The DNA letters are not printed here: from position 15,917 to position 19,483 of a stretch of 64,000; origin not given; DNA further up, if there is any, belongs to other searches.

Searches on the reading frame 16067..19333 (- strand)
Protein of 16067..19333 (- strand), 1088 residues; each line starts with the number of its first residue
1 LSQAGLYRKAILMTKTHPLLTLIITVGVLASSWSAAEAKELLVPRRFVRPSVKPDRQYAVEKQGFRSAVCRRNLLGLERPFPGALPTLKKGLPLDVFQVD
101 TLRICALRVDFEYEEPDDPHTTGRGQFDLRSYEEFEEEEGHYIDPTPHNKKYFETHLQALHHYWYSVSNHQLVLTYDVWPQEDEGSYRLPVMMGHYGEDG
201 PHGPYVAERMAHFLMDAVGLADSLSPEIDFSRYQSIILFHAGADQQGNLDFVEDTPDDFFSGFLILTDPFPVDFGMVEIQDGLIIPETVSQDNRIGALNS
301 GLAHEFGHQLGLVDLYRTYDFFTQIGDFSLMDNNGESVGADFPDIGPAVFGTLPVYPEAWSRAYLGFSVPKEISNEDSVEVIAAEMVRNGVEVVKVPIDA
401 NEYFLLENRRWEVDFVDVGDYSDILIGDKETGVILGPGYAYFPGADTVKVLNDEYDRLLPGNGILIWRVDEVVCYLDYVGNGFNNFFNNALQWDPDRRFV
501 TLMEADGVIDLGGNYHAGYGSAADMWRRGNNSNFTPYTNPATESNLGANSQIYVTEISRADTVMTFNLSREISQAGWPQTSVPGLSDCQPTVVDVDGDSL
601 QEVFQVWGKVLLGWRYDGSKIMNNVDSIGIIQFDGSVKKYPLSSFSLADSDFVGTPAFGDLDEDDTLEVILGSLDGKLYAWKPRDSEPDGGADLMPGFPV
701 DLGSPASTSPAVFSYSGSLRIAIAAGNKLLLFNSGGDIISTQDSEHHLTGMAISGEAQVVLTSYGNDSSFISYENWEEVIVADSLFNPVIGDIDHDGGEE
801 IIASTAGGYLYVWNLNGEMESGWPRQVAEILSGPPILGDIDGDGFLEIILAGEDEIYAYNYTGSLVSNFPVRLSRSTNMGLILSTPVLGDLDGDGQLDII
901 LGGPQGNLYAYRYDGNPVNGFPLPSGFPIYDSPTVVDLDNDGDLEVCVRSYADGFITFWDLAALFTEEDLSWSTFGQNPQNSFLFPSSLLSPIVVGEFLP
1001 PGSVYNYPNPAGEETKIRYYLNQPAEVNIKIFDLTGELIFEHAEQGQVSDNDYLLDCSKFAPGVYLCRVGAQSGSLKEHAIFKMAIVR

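Call 3: search_protein_families(library=pfam, proteins=[window:16067-19333:-], max_evalue=1)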
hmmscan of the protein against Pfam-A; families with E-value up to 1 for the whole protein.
window:16067-19333:- (1088 aa): 7 families
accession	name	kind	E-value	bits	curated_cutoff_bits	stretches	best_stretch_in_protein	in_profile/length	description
PF13517.12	FG-GAP_3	-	8e-20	71.6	26.9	3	890-948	1-61/61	FG-GAP-like repeat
PF18962.6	Por_Secre_tail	-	2.5e-10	40.9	27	1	1007-1076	2-69/75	Secretion system C-terminal sorting domain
PF01839.29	FG-GAP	-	4.4e-08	33.3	22.1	2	885-911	4-27/37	FG-GAP repeat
PF25292.1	Beta-prop_CGLA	-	0.0015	18.5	26.8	1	791-819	37-65/316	Lambda-carrageenase beta-propeller domain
PF12256.14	TcdB_toxin_midN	-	0.019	14.7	24.8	0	888-910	32-53/181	Insecticide toxin TcdB middle/N-terminal region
PF05547.17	Peptidase_M6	-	0.075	12.7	22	1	302-320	229-248/294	Immune inhibitor A peptidase M6, catalytic domain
PF02816.24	Alpha_kinase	-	0.28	11.7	21.3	1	131-175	100-140/185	Alpha-kinase family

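Call 4: search_protein_families(library=ncbifam, proteins=[window:16067-19333:-], max_evalue=1)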
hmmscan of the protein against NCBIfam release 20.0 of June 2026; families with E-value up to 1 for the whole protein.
window:16067-19333:- (1088 aa): 6 families
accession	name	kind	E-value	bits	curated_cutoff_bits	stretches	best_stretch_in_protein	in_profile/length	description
NF052323.1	T9SSA_dep_M6i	equivalog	6.6e-116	388.5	600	4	98-570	40-545/1043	T9SS-dependent M6-like inactivated metalloprotease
TIGR03296.1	M6dom_TIGR03296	domain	8.4e-21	75.1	110.8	1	150-410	17-269/286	M6 family metalloprotease domain-containing protein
TIGR04183.1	Por_Secre_tail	domain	2e-09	37.3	23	1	1007-1076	2-65/72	T9SS type A sorting domain-containing protein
NF038113.1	T9SSA_dep_M36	equivalog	5.3e-07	28.2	885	1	1004-1081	793-867/869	T9SS-dependent M36 family metallopeptidase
NF033707.1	T9SS_sortase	equivalog_domain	2.3e-05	22.2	420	1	1003-1079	998-1087/1095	type IX secretion system sortase PorU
NF052228.1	T9SS_PorZ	equivalog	0.00021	19.9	260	1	1002-1088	671-757/757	type IX secretion system anionic LPS delivery protein PorZ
